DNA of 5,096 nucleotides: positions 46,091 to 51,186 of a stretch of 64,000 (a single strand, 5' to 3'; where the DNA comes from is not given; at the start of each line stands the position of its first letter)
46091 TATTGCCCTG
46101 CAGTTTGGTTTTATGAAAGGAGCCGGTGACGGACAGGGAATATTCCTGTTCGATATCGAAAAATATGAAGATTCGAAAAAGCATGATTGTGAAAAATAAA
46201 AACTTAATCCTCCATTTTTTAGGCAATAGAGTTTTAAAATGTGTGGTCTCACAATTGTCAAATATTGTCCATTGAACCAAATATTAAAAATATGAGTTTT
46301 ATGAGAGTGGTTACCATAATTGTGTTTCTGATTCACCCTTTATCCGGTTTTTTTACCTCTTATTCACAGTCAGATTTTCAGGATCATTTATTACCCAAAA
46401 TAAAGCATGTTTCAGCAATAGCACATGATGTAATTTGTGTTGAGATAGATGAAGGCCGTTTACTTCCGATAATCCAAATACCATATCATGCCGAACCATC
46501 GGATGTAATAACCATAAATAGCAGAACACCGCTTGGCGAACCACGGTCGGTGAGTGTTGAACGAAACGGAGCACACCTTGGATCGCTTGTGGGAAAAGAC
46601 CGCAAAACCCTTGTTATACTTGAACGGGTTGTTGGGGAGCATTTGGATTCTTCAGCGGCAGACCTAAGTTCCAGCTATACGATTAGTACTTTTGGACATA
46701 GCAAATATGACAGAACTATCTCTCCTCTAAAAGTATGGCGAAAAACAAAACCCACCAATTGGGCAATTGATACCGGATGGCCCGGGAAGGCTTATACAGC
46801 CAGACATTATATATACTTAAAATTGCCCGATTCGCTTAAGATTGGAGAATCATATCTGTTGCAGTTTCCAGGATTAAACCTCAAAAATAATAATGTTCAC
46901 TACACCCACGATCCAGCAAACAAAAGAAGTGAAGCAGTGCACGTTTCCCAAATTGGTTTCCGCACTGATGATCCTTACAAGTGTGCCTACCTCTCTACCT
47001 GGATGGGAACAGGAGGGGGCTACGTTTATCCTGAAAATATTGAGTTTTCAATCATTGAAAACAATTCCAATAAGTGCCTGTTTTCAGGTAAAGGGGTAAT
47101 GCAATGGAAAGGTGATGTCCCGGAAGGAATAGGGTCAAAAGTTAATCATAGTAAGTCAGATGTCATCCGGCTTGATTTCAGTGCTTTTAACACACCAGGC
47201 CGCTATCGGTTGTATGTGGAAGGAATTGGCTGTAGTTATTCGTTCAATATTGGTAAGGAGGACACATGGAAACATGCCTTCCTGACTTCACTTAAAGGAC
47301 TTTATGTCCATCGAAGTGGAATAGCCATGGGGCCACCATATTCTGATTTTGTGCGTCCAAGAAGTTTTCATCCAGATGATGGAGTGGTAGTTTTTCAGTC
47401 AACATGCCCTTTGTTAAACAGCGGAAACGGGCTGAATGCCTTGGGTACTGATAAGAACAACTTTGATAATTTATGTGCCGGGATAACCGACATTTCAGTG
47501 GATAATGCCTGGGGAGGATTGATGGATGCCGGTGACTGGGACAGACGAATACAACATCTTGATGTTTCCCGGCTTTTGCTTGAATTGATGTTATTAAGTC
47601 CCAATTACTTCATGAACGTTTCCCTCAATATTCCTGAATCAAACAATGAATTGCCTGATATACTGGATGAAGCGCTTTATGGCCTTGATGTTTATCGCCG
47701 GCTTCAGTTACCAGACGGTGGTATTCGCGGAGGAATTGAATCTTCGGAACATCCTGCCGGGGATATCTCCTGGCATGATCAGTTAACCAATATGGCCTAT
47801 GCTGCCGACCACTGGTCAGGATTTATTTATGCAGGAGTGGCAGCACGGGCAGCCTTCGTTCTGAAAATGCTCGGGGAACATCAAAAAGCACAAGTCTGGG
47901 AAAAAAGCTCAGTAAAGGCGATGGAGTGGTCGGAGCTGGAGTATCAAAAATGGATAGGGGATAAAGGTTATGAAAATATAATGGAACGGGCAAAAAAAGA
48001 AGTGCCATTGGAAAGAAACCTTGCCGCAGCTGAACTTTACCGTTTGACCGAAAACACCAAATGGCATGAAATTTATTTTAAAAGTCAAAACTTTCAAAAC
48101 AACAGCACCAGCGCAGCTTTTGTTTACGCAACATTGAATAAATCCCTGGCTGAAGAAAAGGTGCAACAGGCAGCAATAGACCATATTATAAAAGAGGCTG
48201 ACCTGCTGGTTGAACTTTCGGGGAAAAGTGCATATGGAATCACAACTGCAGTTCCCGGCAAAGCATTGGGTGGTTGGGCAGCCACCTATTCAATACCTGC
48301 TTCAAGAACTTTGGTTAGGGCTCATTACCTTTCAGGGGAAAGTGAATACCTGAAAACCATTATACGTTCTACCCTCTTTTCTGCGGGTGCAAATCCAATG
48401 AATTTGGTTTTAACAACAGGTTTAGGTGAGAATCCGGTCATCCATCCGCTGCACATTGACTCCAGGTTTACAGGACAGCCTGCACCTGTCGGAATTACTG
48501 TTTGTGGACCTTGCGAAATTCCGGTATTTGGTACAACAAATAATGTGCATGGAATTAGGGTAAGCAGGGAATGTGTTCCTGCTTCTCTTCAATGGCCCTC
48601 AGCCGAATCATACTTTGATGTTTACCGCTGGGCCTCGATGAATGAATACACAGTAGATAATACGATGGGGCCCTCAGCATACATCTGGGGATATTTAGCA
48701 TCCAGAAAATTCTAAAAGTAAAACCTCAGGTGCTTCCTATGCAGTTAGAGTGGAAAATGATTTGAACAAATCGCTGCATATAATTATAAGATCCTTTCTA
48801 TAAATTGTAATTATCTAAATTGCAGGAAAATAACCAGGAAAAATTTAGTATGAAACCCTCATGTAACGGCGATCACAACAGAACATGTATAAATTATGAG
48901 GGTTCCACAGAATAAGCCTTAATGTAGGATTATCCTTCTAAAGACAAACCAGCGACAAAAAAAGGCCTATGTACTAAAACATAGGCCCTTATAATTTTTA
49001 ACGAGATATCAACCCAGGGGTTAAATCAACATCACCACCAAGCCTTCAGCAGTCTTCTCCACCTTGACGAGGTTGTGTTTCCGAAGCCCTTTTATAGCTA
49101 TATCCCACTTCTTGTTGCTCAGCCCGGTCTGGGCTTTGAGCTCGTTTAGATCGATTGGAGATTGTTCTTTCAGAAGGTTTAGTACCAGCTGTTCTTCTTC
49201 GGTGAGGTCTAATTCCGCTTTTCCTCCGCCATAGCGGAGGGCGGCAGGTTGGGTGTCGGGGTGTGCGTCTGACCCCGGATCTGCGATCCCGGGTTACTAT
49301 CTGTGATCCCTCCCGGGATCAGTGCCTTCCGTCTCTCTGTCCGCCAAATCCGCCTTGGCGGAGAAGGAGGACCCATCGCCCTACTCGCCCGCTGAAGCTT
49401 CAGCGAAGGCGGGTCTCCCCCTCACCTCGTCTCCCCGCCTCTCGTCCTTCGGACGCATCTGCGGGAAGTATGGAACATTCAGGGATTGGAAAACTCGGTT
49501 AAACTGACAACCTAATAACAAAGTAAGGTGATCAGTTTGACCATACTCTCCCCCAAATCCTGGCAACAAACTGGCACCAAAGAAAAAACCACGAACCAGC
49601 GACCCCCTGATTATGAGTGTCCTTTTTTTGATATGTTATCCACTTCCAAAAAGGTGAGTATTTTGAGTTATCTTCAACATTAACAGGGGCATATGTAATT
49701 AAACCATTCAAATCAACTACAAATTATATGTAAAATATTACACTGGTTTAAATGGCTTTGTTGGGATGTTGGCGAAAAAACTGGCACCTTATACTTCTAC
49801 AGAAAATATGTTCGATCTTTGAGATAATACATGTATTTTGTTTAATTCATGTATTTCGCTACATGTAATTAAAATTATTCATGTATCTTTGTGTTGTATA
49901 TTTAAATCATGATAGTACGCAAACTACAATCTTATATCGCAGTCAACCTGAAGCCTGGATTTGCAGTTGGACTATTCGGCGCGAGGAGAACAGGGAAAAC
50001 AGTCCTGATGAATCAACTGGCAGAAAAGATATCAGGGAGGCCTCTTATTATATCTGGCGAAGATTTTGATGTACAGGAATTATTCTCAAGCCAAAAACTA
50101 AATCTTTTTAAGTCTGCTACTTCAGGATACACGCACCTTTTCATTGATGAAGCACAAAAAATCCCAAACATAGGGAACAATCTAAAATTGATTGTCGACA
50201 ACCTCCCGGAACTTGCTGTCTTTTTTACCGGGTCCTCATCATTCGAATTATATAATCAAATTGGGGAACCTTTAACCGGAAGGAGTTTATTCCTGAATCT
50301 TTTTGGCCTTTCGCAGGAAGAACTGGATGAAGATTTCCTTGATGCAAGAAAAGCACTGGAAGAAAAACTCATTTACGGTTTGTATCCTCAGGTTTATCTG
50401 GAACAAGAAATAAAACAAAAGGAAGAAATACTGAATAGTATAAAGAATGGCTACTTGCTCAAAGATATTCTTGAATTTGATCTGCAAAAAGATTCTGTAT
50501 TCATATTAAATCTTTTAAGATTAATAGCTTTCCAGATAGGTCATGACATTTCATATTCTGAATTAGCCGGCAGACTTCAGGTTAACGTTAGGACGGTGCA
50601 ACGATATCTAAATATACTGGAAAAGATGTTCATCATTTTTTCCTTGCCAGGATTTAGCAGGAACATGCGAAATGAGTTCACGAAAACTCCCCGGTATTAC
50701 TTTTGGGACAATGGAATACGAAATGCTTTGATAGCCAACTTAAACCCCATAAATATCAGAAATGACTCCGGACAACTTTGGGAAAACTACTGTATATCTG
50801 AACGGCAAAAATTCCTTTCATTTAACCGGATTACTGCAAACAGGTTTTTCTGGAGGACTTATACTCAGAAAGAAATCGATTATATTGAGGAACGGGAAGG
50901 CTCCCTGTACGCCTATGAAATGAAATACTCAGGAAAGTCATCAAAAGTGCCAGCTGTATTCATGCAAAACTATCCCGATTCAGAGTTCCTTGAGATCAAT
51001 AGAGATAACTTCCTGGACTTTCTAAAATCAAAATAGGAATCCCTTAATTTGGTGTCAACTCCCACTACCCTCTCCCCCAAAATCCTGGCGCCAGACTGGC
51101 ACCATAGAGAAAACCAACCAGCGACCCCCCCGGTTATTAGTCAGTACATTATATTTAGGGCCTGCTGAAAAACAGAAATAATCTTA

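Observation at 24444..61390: Recurring 'F arm / tRNA-Met core / B arm' junctions cut 37 kb into recombinase-less units anchored at tRNA-Met(CAT)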

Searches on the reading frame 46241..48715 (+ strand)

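Call 21: search_protein_families(library=pfam, proteins=[window:46241-48715:+], max_evalue=0.001)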
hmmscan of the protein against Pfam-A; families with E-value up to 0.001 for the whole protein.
window:46241-48715:+ (824 aa): 2 families
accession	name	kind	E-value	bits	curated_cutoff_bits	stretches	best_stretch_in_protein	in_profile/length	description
PF00759.25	Glyco_hydro_9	-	2.2e-10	40.9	27.7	1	344-808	2-437/444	Glycosyl hydrolase family 9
PF02927.20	CelD_N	-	4.8e-09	37.3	24.6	1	230-329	3-84/86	Cellulase N-terminal ig-like domain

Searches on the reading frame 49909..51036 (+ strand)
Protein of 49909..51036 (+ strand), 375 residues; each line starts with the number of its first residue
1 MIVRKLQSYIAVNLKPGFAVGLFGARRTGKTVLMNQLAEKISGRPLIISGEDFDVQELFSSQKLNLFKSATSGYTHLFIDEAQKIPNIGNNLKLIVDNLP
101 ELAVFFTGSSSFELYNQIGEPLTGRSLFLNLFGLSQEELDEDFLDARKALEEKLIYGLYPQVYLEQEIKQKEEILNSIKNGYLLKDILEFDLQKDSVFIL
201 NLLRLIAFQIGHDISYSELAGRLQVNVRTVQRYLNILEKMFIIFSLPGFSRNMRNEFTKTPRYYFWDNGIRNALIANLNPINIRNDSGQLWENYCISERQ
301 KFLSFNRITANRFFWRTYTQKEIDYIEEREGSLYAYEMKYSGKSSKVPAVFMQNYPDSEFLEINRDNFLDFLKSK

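Call 18: search_protein_families(library=pfam, proteins=[window:49909-51036:+], max_evalue=0.01)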
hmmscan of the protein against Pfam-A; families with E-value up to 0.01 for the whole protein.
window:49909-51036:+ (375 aa): 7 families
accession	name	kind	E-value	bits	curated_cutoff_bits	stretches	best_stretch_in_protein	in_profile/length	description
PF13635.12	DUF4143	-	3.5e-36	124.8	28.1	1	185-341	2-160/160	Domain of unknown function (DUF4143)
PF13173.12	AAA_14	-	4.7e-25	88.5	27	1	19-139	4-128/129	AAA domain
PF08279.18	HTH_11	-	1.9e-05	24.9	25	1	212-248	15-51/55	HTH domain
PF13730.12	HTH_36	-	0.0021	18.3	25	1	215-240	27-52/55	Helix-turn-helix domain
PF00004.35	AAA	-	0.0024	18.8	21.2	1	22-85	3-69/131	ATPase family associated with various cellular activities (AAA)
PF13401.12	AAA_22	-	0.0032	18.2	27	0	61-112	73-126/130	AAA domain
PF13412.12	HTH_24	-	0.0097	15.9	21.9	0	214-240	18-44/48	Winged helix-turn-helix DNA-binding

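Call 55: search_protein_families(library=padloc, proteins=[window:49909-51036:+], max_evalue=0.001)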
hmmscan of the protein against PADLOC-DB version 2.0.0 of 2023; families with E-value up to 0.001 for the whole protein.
window:49909-51036:+ (375 aa): 8 families
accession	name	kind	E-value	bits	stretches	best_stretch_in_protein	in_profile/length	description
PDLC04789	PDC-S01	-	1.4e-135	450.1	1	1-372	1-373/375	-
PDLC04790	PDC-S01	-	1.4e-51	173.5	1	2-343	12-370/422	-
PDLC04787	PDC-S01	-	1.5e-38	130.8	1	11-344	21-361/412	-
PDLC04791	PDC-S01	-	6.9e-29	98.7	1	21-368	23-380/395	-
PDLC04788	PDC-S01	-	5.1e-18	63.2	2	165-355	199-398/448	-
PDLC04786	PDC-S01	-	3.6e-13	47.1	2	22-138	25-152/439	-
PDLC04792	PDC-S01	-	1.2e-05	22.1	0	19-109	21-121/452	-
PDLC04140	mad8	-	0.00016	19.3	1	9-155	19-148/314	mads_8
